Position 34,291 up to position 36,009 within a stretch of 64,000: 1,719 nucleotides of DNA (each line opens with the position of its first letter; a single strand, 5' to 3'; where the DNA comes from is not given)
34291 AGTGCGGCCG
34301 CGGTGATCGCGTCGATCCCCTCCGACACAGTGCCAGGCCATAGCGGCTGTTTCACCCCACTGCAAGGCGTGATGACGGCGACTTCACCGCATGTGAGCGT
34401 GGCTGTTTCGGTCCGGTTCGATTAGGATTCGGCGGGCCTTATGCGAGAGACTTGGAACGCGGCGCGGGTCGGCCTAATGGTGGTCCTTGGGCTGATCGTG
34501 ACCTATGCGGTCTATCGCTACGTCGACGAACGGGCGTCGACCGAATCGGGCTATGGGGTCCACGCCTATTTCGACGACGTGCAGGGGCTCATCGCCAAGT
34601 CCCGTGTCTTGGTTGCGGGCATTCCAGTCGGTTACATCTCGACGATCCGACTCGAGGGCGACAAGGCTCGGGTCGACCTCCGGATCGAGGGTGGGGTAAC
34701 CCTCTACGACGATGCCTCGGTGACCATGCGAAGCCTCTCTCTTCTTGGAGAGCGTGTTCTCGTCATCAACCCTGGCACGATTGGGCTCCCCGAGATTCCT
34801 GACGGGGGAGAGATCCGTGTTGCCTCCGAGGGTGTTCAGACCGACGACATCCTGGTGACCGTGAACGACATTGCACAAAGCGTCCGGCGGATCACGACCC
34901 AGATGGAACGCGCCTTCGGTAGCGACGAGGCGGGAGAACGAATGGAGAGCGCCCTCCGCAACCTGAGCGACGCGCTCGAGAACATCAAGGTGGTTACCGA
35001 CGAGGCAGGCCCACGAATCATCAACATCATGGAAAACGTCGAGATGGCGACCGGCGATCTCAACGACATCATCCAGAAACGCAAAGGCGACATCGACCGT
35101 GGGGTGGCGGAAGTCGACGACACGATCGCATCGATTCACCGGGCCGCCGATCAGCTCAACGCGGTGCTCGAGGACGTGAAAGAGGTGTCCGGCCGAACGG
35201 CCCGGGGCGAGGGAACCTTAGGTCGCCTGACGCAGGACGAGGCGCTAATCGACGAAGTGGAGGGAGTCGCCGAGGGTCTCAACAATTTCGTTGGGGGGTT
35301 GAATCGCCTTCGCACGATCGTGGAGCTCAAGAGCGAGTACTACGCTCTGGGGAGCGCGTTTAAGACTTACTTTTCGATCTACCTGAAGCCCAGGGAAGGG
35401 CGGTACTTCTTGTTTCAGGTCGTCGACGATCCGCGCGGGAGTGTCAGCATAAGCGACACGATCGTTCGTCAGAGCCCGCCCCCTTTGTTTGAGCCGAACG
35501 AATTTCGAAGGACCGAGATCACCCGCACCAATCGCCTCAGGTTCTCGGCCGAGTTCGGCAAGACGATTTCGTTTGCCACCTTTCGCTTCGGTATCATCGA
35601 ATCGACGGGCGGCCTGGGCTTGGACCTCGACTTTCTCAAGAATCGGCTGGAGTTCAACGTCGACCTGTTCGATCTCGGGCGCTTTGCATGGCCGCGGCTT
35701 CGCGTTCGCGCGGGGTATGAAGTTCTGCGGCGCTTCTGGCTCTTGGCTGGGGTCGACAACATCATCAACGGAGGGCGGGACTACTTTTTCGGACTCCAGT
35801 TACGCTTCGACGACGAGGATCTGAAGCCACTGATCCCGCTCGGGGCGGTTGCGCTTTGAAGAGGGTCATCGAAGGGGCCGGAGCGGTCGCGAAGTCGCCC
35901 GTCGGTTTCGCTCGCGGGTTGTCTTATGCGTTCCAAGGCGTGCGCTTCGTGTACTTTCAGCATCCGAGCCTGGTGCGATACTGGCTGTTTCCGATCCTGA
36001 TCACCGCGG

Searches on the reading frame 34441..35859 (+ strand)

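Call 57: search_protein_families(library=pfam, proteins=[window:34441-35859:+], max_evalue=0.00001)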
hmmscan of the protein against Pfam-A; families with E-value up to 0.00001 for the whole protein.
window:34441-35859:+ (472 aa): 1 family
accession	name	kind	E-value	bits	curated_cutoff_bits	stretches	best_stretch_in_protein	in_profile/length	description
PF02470.25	MlaD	-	6.7e-16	58.7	25.1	1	37-112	2-81/81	MlaD protein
